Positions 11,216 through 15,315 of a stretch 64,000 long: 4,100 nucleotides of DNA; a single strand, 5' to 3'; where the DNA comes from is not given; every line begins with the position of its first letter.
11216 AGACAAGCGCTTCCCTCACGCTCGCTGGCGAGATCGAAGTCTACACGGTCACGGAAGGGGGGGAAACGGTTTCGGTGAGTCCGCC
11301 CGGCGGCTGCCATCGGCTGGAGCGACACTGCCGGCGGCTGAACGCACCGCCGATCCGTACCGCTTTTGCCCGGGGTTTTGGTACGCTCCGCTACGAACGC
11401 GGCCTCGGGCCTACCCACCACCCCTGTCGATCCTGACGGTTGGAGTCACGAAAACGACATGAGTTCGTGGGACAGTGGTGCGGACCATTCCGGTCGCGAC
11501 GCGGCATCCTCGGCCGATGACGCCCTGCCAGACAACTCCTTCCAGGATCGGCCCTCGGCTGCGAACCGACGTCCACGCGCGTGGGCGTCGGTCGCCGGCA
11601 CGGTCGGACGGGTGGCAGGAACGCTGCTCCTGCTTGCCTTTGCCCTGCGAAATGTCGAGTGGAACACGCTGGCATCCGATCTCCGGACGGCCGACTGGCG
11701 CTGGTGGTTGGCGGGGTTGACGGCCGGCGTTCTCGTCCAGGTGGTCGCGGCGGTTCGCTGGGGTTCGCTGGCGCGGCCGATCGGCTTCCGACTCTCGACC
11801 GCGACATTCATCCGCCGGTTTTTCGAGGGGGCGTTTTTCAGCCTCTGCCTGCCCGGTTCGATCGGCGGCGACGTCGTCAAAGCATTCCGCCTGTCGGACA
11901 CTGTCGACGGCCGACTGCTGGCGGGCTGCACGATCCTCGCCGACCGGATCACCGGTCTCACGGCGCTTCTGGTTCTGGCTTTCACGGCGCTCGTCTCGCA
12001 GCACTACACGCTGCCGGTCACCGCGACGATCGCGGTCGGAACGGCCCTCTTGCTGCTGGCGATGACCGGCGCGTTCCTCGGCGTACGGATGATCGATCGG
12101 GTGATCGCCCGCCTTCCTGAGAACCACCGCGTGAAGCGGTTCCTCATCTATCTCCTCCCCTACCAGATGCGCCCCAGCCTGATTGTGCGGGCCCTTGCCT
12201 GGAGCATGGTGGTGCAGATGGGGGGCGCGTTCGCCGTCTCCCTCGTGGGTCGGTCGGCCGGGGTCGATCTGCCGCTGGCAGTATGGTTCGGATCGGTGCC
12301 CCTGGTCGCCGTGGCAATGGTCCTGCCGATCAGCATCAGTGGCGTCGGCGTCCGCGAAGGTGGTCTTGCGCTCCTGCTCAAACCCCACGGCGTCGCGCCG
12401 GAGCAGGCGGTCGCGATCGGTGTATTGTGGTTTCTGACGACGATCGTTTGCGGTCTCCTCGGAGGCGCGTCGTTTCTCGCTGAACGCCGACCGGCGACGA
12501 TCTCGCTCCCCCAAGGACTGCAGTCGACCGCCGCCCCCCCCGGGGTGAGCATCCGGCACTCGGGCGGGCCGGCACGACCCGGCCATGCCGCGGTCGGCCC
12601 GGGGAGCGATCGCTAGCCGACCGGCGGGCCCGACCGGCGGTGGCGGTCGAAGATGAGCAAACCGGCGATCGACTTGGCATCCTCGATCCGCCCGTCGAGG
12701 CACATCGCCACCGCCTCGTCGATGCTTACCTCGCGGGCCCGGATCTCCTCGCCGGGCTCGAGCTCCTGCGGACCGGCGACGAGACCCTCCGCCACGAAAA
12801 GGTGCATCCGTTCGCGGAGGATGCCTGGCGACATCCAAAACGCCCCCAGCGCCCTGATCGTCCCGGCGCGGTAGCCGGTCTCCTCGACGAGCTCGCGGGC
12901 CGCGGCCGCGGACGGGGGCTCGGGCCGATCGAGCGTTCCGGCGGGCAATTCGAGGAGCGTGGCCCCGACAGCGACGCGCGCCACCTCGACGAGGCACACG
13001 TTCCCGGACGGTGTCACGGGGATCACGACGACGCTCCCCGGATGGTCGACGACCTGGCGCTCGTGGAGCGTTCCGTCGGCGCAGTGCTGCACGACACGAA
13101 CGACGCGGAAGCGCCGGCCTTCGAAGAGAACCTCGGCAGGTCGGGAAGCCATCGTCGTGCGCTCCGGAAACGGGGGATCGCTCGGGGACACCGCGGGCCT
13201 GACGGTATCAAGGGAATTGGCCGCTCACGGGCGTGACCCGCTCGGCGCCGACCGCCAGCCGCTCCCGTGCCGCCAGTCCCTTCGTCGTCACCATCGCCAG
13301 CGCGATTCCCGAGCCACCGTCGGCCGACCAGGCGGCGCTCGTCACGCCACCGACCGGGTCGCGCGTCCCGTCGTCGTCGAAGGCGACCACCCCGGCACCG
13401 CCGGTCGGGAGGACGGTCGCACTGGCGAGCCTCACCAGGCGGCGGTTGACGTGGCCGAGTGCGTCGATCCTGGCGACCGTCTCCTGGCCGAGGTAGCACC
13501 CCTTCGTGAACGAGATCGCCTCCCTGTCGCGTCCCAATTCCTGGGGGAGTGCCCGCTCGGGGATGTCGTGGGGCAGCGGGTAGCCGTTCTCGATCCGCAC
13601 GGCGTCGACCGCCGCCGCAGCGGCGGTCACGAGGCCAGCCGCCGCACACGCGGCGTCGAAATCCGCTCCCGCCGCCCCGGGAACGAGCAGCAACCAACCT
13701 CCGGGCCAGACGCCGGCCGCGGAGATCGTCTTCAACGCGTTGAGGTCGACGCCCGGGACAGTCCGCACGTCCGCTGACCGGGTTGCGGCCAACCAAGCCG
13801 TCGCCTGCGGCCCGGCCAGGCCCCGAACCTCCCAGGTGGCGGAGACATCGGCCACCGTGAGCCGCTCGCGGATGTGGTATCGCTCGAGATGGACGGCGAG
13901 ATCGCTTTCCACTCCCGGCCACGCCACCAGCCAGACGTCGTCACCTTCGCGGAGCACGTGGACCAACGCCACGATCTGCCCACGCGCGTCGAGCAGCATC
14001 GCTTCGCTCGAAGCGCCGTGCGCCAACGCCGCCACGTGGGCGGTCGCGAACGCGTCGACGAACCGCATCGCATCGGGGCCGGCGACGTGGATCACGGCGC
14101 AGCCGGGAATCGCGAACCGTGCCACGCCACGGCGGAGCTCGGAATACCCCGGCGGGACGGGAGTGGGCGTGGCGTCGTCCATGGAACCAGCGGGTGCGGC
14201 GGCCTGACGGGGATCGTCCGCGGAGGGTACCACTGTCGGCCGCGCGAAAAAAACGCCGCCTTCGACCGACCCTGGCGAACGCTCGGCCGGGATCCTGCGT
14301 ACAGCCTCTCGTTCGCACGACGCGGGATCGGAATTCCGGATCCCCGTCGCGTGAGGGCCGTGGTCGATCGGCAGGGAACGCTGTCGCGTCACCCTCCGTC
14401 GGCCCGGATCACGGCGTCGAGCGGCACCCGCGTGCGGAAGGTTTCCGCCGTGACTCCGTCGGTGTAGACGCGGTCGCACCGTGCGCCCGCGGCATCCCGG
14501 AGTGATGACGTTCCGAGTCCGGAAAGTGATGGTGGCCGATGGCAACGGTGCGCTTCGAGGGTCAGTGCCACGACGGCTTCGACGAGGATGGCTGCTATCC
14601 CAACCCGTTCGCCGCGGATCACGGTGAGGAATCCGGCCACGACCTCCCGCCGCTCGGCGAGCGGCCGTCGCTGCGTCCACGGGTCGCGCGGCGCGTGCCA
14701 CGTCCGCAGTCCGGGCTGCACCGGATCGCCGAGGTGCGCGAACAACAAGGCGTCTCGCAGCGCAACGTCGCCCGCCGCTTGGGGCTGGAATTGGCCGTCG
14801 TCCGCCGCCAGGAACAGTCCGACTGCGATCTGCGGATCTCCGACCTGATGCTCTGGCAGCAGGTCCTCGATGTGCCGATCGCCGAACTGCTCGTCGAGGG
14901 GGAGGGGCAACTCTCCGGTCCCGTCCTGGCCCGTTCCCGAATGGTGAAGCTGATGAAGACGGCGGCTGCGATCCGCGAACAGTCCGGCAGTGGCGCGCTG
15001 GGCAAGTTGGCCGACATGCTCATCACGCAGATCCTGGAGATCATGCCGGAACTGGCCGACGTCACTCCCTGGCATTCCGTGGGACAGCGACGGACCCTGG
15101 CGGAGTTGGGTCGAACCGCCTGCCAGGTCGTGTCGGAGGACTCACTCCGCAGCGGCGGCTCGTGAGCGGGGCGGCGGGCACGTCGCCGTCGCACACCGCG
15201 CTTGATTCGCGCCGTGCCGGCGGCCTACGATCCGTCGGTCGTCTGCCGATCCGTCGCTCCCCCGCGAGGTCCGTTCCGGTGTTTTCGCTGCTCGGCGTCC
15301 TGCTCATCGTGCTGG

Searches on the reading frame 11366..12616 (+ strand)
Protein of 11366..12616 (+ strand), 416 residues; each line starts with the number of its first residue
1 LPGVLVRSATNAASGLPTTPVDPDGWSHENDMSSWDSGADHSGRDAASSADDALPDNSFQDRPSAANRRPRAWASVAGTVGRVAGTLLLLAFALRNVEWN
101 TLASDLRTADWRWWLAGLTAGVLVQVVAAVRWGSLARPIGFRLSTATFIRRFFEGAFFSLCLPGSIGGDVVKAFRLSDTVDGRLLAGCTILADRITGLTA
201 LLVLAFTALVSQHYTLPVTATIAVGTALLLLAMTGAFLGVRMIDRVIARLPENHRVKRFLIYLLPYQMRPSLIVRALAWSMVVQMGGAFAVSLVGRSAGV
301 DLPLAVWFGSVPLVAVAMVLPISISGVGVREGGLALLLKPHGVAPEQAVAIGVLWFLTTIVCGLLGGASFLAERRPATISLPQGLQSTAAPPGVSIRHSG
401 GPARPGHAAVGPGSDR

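Call 3: search_protein_families(library=ncbifam, proteins=[window:11366-12616:+], max_evalue=0.01)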
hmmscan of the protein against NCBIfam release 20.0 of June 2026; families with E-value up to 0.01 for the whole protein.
window:11366-12616:+ (416 aa): 1 family
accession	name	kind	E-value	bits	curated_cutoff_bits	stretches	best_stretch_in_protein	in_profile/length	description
TIGR00374.1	TIGR00374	subfamily_domain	9.4e-10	38.4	43.2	1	88-370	6-310/323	flippase-like domain-containing protein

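Call 4: search_protein_families(library=pfam, proteins=[window:11366-12616:+], max_evalue=0.01)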
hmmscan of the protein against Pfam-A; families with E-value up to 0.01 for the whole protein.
window:11366-12616:+ (416 aa): 1 family
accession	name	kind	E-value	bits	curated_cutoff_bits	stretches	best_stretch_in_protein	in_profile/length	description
PF03706.18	LPG_synthase_TM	-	1.5e-34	120.3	33.4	1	82-366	4-302/302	Lysylphosphatidylglycerol synthase TM region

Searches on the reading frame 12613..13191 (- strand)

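Call 15: search_protein_families(library=pfam, proteins=[window:12613-13191:-], max_evalue=0.01)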
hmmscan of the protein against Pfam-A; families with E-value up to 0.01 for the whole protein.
window:12613-13191:- (192 aa): 1 family
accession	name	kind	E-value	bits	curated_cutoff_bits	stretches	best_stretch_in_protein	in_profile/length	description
PF00293.34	NUDIX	-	1.1e-13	51.7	21.1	1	51-175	3-131/134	NUDIX domain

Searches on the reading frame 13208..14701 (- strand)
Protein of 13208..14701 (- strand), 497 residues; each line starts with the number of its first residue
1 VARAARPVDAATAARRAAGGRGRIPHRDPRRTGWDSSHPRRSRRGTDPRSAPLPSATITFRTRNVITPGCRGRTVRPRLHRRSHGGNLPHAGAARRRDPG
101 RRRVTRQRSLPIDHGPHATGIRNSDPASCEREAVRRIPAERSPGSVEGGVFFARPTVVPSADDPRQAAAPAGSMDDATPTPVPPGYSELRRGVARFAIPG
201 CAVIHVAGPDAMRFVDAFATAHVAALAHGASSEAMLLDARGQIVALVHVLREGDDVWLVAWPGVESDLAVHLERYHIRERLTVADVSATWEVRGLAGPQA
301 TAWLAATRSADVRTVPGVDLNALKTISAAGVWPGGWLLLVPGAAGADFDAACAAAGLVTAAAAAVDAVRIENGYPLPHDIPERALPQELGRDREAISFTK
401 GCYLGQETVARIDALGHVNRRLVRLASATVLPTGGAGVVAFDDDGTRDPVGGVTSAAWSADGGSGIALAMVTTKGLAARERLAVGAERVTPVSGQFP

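Call 15: search_protein_families(library=pfam, proteins=[window:13208-14701:-], max_evalue=0.01)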
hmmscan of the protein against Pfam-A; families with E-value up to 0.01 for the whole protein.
window:13208-14701:- (497 aa): 2 families
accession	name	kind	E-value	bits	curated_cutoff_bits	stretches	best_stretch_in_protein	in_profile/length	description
PF01571.26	GCV_T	-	1.9e-18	67.1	25.6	1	190-390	37-251/255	Aminomethyltransferase folate-binding domain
PF08669.17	GCV_T_C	-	3e-06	27.5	25.9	1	420-485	1-63/80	Glycine cleavage T-protein C-terminal barrel domain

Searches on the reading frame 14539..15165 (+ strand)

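Call 15: search_protein_families(library=pfam, proteins=[window:14539-15165:+], max_evalue=0.01)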
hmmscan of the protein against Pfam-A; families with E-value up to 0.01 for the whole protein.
window:14539-15165:+ (208 aa): 1 family
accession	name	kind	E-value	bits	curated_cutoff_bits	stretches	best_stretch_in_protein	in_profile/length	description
PF01381.28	HTH_3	-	0.0033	17.9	23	1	63-117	1-55/55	Helix-turn-helix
